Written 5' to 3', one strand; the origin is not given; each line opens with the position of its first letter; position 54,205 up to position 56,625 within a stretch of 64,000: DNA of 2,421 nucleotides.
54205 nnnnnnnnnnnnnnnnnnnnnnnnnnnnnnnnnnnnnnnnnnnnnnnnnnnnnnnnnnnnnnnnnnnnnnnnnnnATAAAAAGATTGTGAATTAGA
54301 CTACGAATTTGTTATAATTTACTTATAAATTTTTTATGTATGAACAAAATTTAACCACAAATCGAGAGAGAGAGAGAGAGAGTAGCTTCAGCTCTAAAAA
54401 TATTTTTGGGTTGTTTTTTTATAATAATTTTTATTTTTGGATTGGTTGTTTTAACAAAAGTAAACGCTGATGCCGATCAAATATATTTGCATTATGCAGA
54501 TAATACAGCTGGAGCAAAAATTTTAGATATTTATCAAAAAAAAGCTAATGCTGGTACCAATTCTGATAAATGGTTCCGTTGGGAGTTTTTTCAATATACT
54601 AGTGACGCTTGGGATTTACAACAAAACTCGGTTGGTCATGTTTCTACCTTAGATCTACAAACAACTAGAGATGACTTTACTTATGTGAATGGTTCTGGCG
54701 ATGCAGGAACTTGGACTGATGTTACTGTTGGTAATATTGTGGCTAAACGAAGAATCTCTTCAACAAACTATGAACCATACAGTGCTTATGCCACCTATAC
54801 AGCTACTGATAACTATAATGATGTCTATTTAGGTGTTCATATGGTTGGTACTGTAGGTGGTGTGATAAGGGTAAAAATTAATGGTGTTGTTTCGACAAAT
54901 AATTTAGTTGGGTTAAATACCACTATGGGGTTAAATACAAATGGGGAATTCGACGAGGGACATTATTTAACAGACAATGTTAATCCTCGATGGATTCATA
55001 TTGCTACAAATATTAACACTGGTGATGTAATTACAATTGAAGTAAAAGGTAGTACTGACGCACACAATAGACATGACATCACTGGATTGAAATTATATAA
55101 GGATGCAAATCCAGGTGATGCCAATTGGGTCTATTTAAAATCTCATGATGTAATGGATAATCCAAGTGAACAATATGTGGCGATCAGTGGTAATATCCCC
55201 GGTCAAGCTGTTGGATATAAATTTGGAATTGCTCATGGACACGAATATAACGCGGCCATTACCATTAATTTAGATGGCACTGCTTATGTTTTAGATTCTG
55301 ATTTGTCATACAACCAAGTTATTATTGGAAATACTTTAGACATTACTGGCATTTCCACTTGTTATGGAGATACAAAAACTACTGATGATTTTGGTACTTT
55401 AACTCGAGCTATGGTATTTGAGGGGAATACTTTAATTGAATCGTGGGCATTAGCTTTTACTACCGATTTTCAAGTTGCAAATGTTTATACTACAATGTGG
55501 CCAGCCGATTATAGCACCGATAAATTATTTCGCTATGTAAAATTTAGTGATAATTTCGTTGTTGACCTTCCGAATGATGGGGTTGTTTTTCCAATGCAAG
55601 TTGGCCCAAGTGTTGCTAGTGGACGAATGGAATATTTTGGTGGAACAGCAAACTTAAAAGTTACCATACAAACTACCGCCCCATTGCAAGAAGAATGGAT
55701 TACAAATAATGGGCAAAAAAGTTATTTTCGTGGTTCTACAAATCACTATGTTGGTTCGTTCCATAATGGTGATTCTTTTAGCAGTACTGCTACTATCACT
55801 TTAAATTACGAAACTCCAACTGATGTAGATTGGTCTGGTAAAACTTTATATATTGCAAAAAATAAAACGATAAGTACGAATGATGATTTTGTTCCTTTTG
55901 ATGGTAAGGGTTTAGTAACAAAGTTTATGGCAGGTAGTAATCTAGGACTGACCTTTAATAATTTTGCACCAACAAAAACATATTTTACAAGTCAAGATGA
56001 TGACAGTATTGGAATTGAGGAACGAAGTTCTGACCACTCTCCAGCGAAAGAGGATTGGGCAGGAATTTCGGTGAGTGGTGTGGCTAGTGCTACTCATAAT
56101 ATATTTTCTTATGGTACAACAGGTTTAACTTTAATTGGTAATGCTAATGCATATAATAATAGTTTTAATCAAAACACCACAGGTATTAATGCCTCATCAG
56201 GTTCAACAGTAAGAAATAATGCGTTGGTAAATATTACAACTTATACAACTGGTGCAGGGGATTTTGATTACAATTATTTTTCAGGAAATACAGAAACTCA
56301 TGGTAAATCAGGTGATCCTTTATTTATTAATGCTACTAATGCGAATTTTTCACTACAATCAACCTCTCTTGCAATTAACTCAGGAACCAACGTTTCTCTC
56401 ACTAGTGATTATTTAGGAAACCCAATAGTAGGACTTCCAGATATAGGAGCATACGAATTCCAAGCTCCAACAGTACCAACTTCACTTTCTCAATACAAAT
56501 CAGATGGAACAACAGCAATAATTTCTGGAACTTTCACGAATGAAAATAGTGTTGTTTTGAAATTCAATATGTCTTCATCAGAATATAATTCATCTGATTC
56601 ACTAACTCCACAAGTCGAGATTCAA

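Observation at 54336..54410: (GA)9 tract positioned as a candidate phase-variation frame switch upstream of the 1011-aa surface protein gene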

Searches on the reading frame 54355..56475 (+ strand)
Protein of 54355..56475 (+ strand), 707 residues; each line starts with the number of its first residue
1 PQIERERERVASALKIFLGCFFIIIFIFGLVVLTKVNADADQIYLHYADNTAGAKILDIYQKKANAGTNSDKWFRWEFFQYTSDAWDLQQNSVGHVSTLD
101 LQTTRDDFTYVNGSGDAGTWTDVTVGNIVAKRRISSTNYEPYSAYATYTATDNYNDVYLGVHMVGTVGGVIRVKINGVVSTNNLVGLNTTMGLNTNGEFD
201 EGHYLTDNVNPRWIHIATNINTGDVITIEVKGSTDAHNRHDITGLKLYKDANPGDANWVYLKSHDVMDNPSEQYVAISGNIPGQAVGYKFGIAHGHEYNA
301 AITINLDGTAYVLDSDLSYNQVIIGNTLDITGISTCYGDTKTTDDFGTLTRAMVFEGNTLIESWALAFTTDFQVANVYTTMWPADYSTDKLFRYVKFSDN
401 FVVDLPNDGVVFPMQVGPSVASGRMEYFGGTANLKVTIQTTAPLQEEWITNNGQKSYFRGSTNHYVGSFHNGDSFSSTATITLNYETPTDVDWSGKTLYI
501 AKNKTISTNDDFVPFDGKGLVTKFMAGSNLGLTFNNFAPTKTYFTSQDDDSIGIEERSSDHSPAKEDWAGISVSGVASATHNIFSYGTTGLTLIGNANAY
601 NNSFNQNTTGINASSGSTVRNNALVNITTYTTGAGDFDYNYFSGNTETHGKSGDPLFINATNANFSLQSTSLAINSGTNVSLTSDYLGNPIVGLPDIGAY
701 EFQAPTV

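Call 22: find_related_loci(query=A2, collection=genome_contigs, flank=3000)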
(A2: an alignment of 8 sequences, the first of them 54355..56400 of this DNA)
Query A2 (682 aa) in genome_contigs; peptide patterns used: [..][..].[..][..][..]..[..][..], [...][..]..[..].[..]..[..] (x = any residue, [..] = any of these).
43 stretches matched a pattern; 2 encode a relative of the query (tblastn E <= 1e-3); 2 distinct loci.
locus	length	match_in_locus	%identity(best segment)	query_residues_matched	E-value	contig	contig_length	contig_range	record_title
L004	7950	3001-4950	59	24-677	0e+0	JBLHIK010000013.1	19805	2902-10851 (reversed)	MAG: Flavobacteriaceae bacterium isolate 3300054975_66 Ga0535640_0002386, whole genome shotgun sequence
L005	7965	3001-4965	45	20-682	4e-167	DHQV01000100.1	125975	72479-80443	MAG TPA_asm: Deltaproteobacteria bacterium UBA5329 UBA5329_contig_1202, whole genome shotgun sequence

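Call 23: find_related_loci(query=A2, collection=metagenome_contigs, flank=3000)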
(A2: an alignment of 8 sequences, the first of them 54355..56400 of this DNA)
Query A2 (682 aa) in metagenome_contigs; peptide patterns used: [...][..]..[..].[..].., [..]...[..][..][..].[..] (x = any residue, [..] = any of these).
182 stretches matched a pattern; 7 encode a relative of the query (tblastn E <= 1e-3); 7 distinct loci.
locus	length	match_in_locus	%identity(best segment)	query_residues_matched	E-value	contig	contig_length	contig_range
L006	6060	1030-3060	59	3-680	0e+0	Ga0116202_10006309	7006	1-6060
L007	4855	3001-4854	50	2-620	0e+0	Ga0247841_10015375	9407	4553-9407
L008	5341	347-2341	46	10-677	4e-180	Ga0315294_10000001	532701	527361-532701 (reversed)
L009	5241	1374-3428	45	1-682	0e+0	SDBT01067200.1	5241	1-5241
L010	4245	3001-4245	54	3-418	4e-139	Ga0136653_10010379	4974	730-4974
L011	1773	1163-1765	49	15-220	1e-53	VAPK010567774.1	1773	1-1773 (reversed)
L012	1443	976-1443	57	8-158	8e-52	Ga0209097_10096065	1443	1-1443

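Call 45: find_homologous_proteins(query=A2, max_evalue=1e-10)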
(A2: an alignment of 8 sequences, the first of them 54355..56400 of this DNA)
Query A2 (8 sequences) (682 aa, profile of the alignment): 9 proteins with E <= 1e-10 among 8000 candidates.
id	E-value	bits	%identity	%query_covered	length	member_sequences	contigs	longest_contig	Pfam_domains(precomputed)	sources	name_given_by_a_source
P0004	0.0e+0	1484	59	96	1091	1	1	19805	PF00041.28,PF16656.12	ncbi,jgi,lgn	ncbi:MAG: hypothetical protein ACI9AR_000445 [Flavobacteriaceae bacterium]|jgi:hypothetical protein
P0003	0.0e+0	1417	59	98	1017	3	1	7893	-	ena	-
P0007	0.0e+0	1388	47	98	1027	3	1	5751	PF00395.26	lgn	-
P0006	0.0e+0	1378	48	97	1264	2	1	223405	-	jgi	jgi:hypothetical protein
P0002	0.0e+0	1366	60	98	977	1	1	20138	PF01471.24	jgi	jgi:hypothetical protein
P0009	0.0e+0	1317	47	94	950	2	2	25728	PF16656.12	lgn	-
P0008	0.0e+0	1315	46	98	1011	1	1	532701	-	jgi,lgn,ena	-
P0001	0.0e+0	1269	100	98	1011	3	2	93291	PF16403.12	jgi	jgi:hypothetical protein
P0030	0.0e+0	1108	48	97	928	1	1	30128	-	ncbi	ncbi:MAG: hypothetical protein WC887_01605, partial [Candidatus Paceibacterota bacterium]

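Call 48: find_encoding_contigs(protein=P0030, flank=4000, max_places=5)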
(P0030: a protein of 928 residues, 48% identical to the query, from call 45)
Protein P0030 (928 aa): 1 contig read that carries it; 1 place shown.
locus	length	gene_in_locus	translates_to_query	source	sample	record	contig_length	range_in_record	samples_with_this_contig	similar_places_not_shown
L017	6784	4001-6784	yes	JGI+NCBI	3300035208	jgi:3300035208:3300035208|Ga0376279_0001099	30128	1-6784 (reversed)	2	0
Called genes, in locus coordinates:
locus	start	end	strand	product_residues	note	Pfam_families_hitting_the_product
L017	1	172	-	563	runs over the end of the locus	PF00496:SBP_bac_5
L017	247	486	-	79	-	PF03840:SecG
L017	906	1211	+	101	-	PF00166:Cpn10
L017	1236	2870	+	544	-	PF00118:Cpn60_TCP1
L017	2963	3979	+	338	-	PF13310:Virulence_RhuM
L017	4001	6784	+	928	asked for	?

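Call 59: search_solved_structures(query=A2, max_evalue=1)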
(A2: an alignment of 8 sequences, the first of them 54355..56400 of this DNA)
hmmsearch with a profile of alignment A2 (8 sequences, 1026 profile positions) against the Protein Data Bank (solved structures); distinct sequences matched with E-value up to 1: 12.
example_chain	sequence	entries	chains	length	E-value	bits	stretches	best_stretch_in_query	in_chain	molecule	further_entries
5utk_A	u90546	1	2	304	0.025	15.7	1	691-798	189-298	Angiopoietin-1 receptor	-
3vsg_B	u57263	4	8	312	0.37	11.9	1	632-700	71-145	2-amino-5-chlorophenol 1,6-dioxygenase beta subunit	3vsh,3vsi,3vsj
6h15_A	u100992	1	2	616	0.52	11.4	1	424-492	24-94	Low-density lipoprotein receptor-related protein 6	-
5gje_B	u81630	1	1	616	0.52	11.4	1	424-492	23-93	Low-density lipoprotein receptor-related protein 6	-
6h16_A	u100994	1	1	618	0.52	11.4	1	424-492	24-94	Low-density lipoprotein receptor-related protein 6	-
5fww_A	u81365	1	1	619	0.52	11.4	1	424-492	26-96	LOW-DENSITY LIPOPROTEIN RECEPTOR-RELATED PROTEIN 6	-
3s8v_A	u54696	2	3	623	0.53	11.4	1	424-492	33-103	Low-density lipoprotein receptor-related protein 6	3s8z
4a0p_A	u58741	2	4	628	0.53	11.3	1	424-492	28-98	LOW-DENSITY LIPOPROTEIN RECEPTOR-RELATED PROTEIN 6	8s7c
3s2k_A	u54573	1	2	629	0.54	11.3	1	424-492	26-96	Low-density lipoprotein receptor-related protein 6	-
8dvl_A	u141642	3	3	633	0.54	11.3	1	424-492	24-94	Low-density lipoprotein receptor-related protein 6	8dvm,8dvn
21kr_B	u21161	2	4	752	0.68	11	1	424-492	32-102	Low-density lipoprotein receptor-related protein 6,Serine/threonine-protein kinase mTOR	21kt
21ks_B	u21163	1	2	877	0.83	10.7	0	424-492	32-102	Low-density lipoprotein receptor-related protein 6,Serine/threonine-protein kinase mTOR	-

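Call 62: search_protein_representatives(alignment_id=A2)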
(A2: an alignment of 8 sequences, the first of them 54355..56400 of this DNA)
Query: 8 sequences, 1026 profile positions. Proteins with E-value up to 0.001 (for the whole library): 7702; up to 1e-10: 784; up to 1e-30: 36. The best 150 are listed.
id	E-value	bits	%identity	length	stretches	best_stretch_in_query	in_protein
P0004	0.0e+00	1484.2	-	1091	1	3-1012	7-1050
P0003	0.0e+00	1417.0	-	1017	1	3-1019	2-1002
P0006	0.0e+00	1378.1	-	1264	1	19-1012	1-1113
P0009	0.0e+00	1316.6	-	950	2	2-836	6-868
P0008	0.0e+00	1314.6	-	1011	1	4-1005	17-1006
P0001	0.0e+00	1269.2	-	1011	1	11-906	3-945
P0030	0.0e+00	1107.9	-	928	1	11-834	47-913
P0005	1.7e-285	966.5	-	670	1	35-685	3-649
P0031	5.6e-220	749.6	-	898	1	38-810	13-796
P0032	1.1e-209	715.5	-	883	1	296-908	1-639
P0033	1.0e-164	566.6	-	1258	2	14-844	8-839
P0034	6.3e-160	550.8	-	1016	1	8-862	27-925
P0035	3.7e-98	346.3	-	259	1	10-238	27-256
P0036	2.7e-85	303.7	-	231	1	35-249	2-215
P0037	5.0e-70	253.2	-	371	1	96-449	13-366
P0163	7.5e-19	83.7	-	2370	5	591-1011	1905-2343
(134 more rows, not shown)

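Call 64: find_encoding_contigs(protein=P0034, flank=1500, max_places=3)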
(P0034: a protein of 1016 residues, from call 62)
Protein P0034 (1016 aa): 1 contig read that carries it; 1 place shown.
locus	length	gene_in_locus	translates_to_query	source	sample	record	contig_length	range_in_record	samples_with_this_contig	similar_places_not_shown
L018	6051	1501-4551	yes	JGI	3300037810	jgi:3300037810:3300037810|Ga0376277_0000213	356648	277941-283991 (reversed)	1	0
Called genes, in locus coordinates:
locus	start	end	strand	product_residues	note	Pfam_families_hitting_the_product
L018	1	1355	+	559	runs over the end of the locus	PF03023:MurJ, PF13440:Polysacc_synt_3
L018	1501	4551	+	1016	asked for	PF01471:PG_binding_1 (weak)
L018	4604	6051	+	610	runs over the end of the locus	PF00009:GTP_EFTU, PF03144:GTP_EFTU_D2 (weak), PF14492:EFG_III (weak), PF00679:EFG_C, PF06421:LepA_C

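Call 65: find_encoding_contigs(protein=P0031, flank=1500, max_places=3)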
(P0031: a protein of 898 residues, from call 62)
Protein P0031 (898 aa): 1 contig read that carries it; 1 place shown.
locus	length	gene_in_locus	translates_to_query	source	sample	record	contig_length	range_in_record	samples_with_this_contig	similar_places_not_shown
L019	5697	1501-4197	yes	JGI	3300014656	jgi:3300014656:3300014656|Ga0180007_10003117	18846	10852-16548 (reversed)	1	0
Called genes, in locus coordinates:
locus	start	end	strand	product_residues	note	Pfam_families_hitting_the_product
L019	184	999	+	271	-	PF07501:G5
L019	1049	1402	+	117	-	-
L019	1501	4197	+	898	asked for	PF17957:Big_7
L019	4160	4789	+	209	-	PF04203:Sortase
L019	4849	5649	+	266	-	PF00398:RrnaAD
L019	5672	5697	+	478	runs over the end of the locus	PF01566:Nramp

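Call 68: predict_structure(alignment_id=A4)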
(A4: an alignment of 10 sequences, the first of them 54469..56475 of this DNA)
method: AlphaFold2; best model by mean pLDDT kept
length: 669 residues; sequences in the alignment: 10
mean_pLDDT: 71.1   pTM: 0.69
mean pLDDT of the five models: 71.1, 66.9, 58.1, 54.8, 53.7
residues with pLDDT >= 90: 138; 70-90: 276; 50-70: 107; < 50: 148
segments of 3 or more residues with pLDDT < 50: 145-152, 511-523, 539-552, 557-644, 646-649, 656-669
pLDDT, mean of each block of 10 residues (from residue 1): 81 81 89 87 69 85 92 87 87 86 92 91 74 89 52 69 71 82 94 72 89 88 79 70 86 75 87 89 93 90 90 92 93 91 66 75 73 52 72 83 77 70 87 93 89 79 79 79 69 74 65 46 51 60 39 48 38 44 33 26 33 30 32 31 46 43 34
secondary structure, 60 per line:
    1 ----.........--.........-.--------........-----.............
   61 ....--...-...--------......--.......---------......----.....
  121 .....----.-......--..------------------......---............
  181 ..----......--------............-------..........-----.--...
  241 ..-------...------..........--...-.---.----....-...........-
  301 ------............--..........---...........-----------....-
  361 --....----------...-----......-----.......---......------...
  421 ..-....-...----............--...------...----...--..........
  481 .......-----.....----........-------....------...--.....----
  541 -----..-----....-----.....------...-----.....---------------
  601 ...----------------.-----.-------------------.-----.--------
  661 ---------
elements in order (helices of 4 or more, strands of 3 or more residues): E5-13 E16-24 E35-42 E48-64 E71-73 E82-87 E90-96 E106-111 E116-125 E132-137 E160-162 E169-182 E187-192 E201-212 E220-229 E238-242 E250-252 E259-268 E271-273 E284-287 E289-299 E307-318 E321-330 E334-344 E356-359 E363-366 E377-379 E385-390 E396-402 E406-411 E418-422 H424-427 E429-431 E436-447 E459-461 E466-468 H471-477 E478-487 E493-497 E502-509 H517-520 E532-536 E553-556 E562-566 E573-575 E581-585

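Call 72: fold_search(model_id=the predicted structure, library=pdb)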
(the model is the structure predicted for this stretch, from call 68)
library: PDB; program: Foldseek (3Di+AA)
matches with E <= 10: 959; with E <= 0.001: 13
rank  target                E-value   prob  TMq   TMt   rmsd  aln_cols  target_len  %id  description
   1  3ecq_B                4.0e-05  0.99  0.19  0.10  20.6       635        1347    8  Endo-alpha-N-acetylgalactosaminidase from Streptococcus pneumoniae: SeMet structure (released 2008-09-09)
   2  3ecq_A                1.1e-04  0.96  0.18  0.10  21.0       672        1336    8  Endo-alpha-N-acetylgalactosaminidase from Streptococcus pneumoniae: SeMet structure (released 2008-09-09)
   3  1snz_B                2.0e-04  0.99  0.21  0.37  23.3       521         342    7  Crystal structure of apo human galactose mutarotase (released 2004-03-30)
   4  1nsx_A                2.1e-04  1.00  0.21  0.38  23.2       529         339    8  Crystal structure of galactose mutarotase from Lactococcus lactis mutant H170N complexed with galactose (released 2003-02-11)
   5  1snz_A                2.4e-04  1.00  0.22  0.38  22.0       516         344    7  Crystal structure of apo human galactose mutarotase (released 2004-03-30)
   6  4rnl_B                4.0e-04  0.95  0.18  0.32  23.2       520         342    8  The crystal structure of a possible galactose mutarotase from Streptomyces platensis subsp. rosaceus (released 2014-11-26)
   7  1ns2_A                4.7e-04  1.00  0.16  0.29  14.4       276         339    9  Crystal structure of galactose mutarotase from Lactococcus lactis mutant E304A complexed with galactose (released 2003-02-11)
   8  6qfk_A                5.2e-04  0.69  0.15  0.08  25.7       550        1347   12  EngBF DARPin Fusion 4b G10 (released 2019-11-06)
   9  1ns4_A                5.8e-04  1.00  0.15  0.27   9.9       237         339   10  Crystal structure of galactose mutarotase from Lactococcus lactis mutant E304Q complexed with glucose (released 2003-02-11)
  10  6qep                  6.1e-04  0.66  0.15  0.08  25.6       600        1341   10  EngBF DARPin Fusion 4b H14 (released 2019-11-06)
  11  1l7k_A                6.4e-04  1.00  0.16  0.30   9.0       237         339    8  x-ray structure of galactose mutarotase from Lactococcus lactis complexed with galactose (released 2002-04-24)
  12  4rnl_D                7.1e-04  0.98  0.21  0.37  21.8       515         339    8  The crystal structure of a possible galactose mutarotase from Streptomyces platensis subsp. rosaceus (released 2014-11-26)
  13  1yga_A                7.9e-04  1.00  0.22  0.39   6.7       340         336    9  CRYSTAL STRUCTURE OF Saccharomyces cerevisiae YN9A PROTEIN, NEW YORK STRUCTURAL GENOMICS CONSORTIUM (released 2005-01-18)
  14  4rnl_A                1.1e-03  0.96  0.21  0.36  21.4       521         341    7  The crystal structure of a possible galactose mutarotase from Streptomyces platensis subsp. rosaceus (released 2014-11-26)
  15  3nre_A                1.3e-03  1.00  0.19  0.39  11.6       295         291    8  Crystal structure of a Putative aldose 1-epimerase (b2544) from ESCHERICHIA COLI K12 at 1.59 A resolution (released 2010-09-15)
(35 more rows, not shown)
